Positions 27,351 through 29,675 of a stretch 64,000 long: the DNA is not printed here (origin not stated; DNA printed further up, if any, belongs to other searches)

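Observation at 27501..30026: Wzy_C-TPR membrane protein back-to-back with a secreted, anchored Gly/Ser/Ala/Pro-rich protein: candidate O-oligosaccharyltransferase and acceptor pair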

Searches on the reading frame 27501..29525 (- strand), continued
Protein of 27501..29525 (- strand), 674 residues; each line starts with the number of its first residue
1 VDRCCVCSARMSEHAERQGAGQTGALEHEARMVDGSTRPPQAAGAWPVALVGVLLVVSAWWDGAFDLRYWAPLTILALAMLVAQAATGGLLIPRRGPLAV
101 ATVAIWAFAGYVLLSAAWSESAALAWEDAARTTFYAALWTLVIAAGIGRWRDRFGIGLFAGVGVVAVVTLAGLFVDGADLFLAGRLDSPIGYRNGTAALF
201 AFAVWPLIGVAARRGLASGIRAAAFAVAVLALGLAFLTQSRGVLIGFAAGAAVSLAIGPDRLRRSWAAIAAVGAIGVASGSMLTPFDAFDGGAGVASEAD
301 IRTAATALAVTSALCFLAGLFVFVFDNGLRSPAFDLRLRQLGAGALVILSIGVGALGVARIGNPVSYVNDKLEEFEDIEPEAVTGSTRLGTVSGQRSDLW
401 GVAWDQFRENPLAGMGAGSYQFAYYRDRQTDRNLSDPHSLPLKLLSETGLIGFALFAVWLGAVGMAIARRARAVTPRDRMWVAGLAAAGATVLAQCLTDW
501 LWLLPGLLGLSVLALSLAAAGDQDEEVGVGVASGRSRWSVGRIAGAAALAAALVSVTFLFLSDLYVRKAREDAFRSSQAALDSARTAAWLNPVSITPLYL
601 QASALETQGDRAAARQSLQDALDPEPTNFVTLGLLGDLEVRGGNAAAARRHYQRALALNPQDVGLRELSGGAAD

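Call 16: search_protein_families(library=ncbifam, proteins=[window:27501-29384:-], max_evalue=1)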
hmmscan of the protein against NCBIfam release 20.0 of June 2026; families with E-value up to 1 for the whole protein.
window:27501-29384:- (627 aa): 8 families
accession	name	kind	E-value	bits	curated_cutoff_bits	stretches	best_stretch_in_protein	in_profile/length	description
NF058641.1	TfpM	equivalog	2e-07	30.4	600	1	344-440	242-327/421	O-linking oligosaccharyltransferase TfpM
TIGR03097.1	PEP_O_lig_1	hypoth_equivalog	2.5e-06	26.6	188.1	1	348-440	274-369/408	putative O-glycosylation ligase, exosortase A system-associated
TIGR02917.1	PEP_TPR_lipo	equivalog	4.1e-06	25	312.2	1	490-617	414-534/899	XrtA/PEP-CTERM system TPR-repeat protein PrsT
TIGR03939.1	PGA_TPR_OMP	equivalog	0.0027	16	366.65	1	540-620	387-467/800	poly-beta-1,6 N-acetyl-D-glucosamine export porin PgaA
TIGR02521.1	type_IV_pilW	equivalog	0.0036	16.9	154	1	560-615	43-98/234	type IV pilus biogenesis/stability protein PilW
NF033920.0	C39_PA2778_fam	equivalog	0.01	15.3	150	1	553-615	161-223/255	PA2778 family cysteine peptidase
NF047675.1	TeichurnBiosyTuaE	equivalog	0.16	10.9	400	1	172-229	254-312/488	teichuronic acid biosynthesis protein TuaE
NF052415.1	T3SS_chap_SctY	equivalog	0.28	11.7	70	0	523-575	52-104/106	type III secretion apparatus assembly chaperone SctY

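Call 32: predict_structure(alignment_id=A1)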
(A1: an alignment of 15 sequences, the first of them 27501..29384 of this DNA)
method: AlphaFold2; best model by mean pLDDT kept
length: 627 residues; sequences in the alignment: 15
mean_pLDDT: 63.4   pTM: 0.58
mean pLDDT of the five models: 63.4, 63.0, 61.2, 59.2, 57.3
residues with pLDDT >= 90: 12; 70-90: 231; 50-70: 235; < 50: 149
segments of 3 or more residues with pLDDT < 50: 1-23, 136-145, 317-322, 324-404, 475-491
pLDDT, mean of each block of 10 residues (from residue 1): 40 35 53 65 55 68 62 57 66 64 65 77 77 52 51 74 79 86 84 68 74 69 81 78 63 85 87 76 51 54 54 49 44 32 27 40 39 33 33 37 50 65 67 71 69 56 63 50 40 64 69 69 74 83 74 85 91 81 82 88 88 72 63
secondary structure, 60 per line:
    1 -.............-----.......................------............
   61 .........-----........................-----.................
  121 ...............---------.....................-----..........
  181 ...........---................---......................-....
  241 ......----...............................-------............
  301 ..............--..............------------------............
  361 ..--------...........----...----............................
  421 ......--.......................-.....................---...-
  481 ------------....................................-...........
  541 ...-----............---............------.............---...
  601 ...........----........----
elements in order: H2-14 H20-42 H49-69 H75-98 H104-135 H145-165 H171-191 H195-210 H214-235 H237-246 H251-281 H289-314 H317-330 H349-362 H371-381 H393-426 H429-451 H453-473 H493-528 H530-543 H549-560 H564-575 H582-594 H598-611 H616-623

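Call 35: search_protein_families(library=pfam, proteins=[L025:9820-11085:+, L077:6487-7290:+, L073:11167-12336:-, L004:15317-16522:-, L031:13952-14983:-, L072:4820-6085:-, L069:1587-3560:+, L008:11036-11734:+, L028:13391-14077:-, L008:6532-7743:-], max_evalue=0.001)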
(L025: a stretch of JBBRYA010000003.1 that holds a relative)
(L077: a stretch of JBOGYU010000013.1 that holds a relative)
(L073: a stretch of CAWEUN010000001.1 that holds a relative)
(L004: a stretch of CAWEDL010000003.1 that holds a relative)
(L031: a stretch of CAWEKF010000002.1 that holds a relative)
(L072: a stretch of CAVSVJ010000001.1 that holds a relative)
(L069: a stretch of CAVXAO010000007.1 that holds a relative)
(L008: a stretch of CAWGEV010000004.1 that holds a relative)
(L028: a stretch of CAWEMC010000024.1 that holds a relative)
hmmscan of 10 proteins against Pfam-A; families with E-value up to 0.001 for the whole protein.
L025:9820-11085:+ (421 aa): 5 families
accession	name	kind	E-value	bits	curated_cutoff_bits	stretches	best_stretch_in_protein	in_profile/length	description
PF13692.12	Glyco_trans_1_4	-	2.9e-18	66.9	27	1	235-376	3-141/142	Glycosyl transferases group 1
PF00534.26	Glycos_transf_1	-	6.6e-18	65.3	26.4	1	233-389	15-170/172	Glycosyl transferases group 1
PF13579.12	Glyco_trans_4_4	-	1.3e-15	58.5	29.7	1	31-214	1-156/158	Glycosyl transferase 4-like domain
PF13439.12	Glyco_transf_4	-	1.1e-09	39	28.5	1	35-221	6-170/170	Glycosyltransferase Family 4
PF13524.12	Glyco_trans_1_2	-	1.3e-05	25.6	25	1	258-402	12-139/144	Glycosyl transferase-like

L077:6487-7290:+ (267 aa): 1 family
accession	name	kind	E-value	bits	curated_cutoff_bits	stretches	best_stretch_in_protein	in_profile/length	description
PF02397.22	Bac_transf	-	9.2e-49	165.8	27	1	31-218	2-174/179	Bacterial sugar transferase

L073:11167-12336:- (389 aa): 2 families
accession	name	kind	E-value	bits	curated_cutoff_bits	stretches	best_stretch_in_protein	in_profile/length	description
PF00150.24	Cellulase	-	0.00051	20.1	23.5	1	61-234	16-171/272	Cellulase (glycosyl hydrolase family 5)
PF13204.13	Apiosidase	-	0.00073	19.7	26.5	0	103-189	69-156/320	Apiosidase-like, catalytic domain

L004:15317-16522:- (401 aa): 3 families
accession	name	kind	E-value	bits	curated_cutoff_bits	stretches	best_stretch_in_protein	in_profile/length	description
PF01041.23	DegT_DnrJ_EryC1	-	3.4e-94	316.5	19.8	1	28-383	5-358/360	DegT/DnrJ/EryC1/StrS aminotransferase family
PF00155.27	Aminotran_1_2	-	1.1e-10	41.7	19.7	1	49-231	44-252/361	Aminotransferase class I and II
PF01053.26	Cys_Met_Meta_PP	-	1.3e-05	24.4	27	1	45-177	50-181/381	Cys/Met metabolism PLP-dependent enzyme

L031:13952-14983:- (343 aa): 9 families
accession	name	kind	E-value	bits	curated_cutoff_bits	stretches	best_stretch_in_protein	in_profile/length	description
PF16363.11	GDP_Man_Dehyd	-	1.7e-56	192.5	27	1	10-312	1-332/332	GDP-mannose 4,6 dehydratase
PF01370.27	Epimerase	-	2.8e-49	168.1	20.9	1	10-244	2-239/240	NAD dependent epimerase/dehydratase family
PF01073.25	3Beta_HSD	-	2.6e-15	56.6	22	1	10-190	1-188/280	3-beta hydroxysteroid dehydrogenase/isomerase family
PF02719.21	Polysacc_synt_2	-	3e-13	50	20.2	1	10-263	2-247/293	Polysaccharide biosynthesis protein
PF07993.18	NAD_binding_4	-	3.6e-11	43.1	20.1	1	11-185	1-209/258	Male sterility protein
PF04321.23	RmlD_sub_bind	-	2.3e-08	33.9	27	1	8-165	2-137/287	RmlD substrate binding domain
PF05368.20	NmrA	-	7.1e-08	32.8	27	1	9-126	5-104/298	NmrA-like family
PF13460.12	NAD_binding_10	-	7.8e-08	32.8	27.2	1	13-166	1-134/184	NAD(P)H-binding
PF00106.31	adh_short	-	4.8e-06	26.6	26.6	1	9-168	3-164/195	short chain dehydrogenase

L072:4820-6085:- (421 aa): 1 family
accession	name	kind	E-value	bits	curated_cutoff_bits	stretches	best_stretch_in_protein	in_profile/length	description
PF16822.11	ALGX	-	1.9e-07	31.4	26.5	1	158-309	7-166/268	SGNH hydrolase-like domain, acetyltransferase AlgX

L069:1587-3560:+ (657 aa): 0 families

L008:11036-11734:+ (232 aa): 6 families
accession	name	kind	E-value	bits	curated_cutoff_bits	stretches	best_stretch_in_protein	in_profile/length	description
PF13649.12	Methyltransf_25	-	2.6e-16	60.5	27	1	61-155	1-97/97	Methyltransferase domain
PF08241.18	Methyltransf_11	-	4.6e-15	56.5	21.2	1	62-159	1-95/95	Methyltransferase domain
PF13489.12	Methyltransf_23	-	2.6e-10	40.7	27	1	40-164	5-121/164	Methyltransferase domain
PF08242.18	Methyltransf_12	-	1.6e-08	35.6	30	1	62-157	1-98/98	Methyltransferase domain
PF13847.12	Methyltransf_31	-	2e-08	34.5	27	1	61-165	7-119/145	Methyltransferase domain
PF01209.24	Ubie_methyltran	-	0.00036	20.4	20.1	1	60-161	50-153/233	ubiE/COQ5 methyltransferase family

L028:13391-14077:- (228 aa): 2 families
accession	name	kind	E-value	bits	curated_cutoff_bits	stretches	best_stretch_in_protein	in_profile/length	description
PF00483.29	NTP_transferase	-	1.1e-30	107.5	21.2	1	4-224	3-241/245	Nucleotidyl transferase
PF12804.13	NTP_transf_3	-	4e-06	27.5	27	1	3-136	1-126/160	MobA-like NTP transferase domain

L008:6532-7743:- (403 aa): 1 family
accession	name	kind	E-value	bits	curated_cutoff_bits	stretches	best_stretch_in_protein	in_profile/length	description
PF00999.27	Na_H_Exchanger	-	3.6e-36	125.3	26.2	1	20-381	4-368/375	Sodium/hydrogen exchanger, transmembrane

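Call 36: fold_search(model_id=the predicted structure, library=pdb)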
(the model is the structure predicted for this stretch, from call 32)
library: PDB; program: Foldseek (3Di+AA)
matches with E <= 10: 1214; with E <= 0.001: 17
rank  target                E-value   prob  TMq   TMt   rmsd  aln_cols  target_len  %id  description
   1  1na0_A                8.3e-05  1.00  0.17  0.77   2.5       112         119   24  Design of Stable alpha-Helical Arrays from an Idealized TPR Motif (released 2003-06-03)
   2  6vfh_A                9.0e-05  1.00  0.16  0.74   3.2       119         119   24  De novo designed tetrahedral nanoparticle T33_dn10 (released 2020-08-12)
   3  6v8e_B                1.1e-04  1.00  0.17  0.84   2.0       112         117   25  Computationally designed C3-symmetric homotrimer from TPR repeat protein (released 2020-08-12)
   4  6v8e_A                1.2e-04  1.00  0.17  0.81   2.2       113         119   25  Computationally designed C3-symmetric homotrimer from TPR repeat protein (released 2020-08-12)
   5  5hrz                  1.7e-04  1.00  0.17  0.77   2.4       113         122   22  Computationally Designed Trimer 1na0C3_3 (released 2017-04-12)
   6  6v8e_D                2.0e-04  1.00  0.17  0.82   2.2       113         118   25  Computationally designed C3-symmetric homotrimer from TPR repeat protein (released 2020-08-12)
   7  9qhc_B                2.1e-04  1.00  0.18  0.39  19.0       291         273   16  Crystal structure of 8-repeat CTPR protein with eliminated coordination sites (released 2025-10-22)
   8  9gzg_A                2.4e-04  1.00  0.18  0.67   9.2       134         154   22  Crystal structure of CTPR4E4 mutant (released 2025-10-15)
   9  6vfk_A                3.0e-04  1.00  0.16  0.74   3.2       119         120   23  De novo designed tetrahedral nanoparticle T33_dn10 displaying 4 copies of BG505-SOSIP trimer on the surface (released 2020-07-22)
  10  8chy                  3.9e-04  1.00  0.17  0.35  19.1       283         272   18  Crystal structure of an 8-repeat consensus TPR superhelix with Zinc. (released 2024-02-21)
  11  6vl6_A                4.6e-04  1.00  0.17  0.77   2.5       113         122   22  De novo designed tetrahedral nanoparticle T33_dn2 presenting BG505 SOSIP trimers (released 2020-08-12)
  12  8cqp_C                5.9e-04  1.00  0.16  0.68   3.2       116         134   25  Crystal structure of an 8-repeat consensus TPR superhelix with Calcium (low concentration) (released 2024-03-27)
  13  2vyi_A                7.0e-04  1.00  0.17  0.75   2.3       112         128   21  Crystal Structure of the TPR domain of Human SGT (released 2008-08-12)
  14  9qhb                  7.6e-04  1.00  0.17  0.36  18.3       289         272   16  Crystal structure of 16-repeat CTPR protein with eliminated coordination sites (released 2025-10-22)
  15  6vfj_B                7.9e-04  1.00  0.17  0.80   2.3       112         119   22  De novo designed icosahedral nanoparticle I53_dn5 (released 2020-08-12)
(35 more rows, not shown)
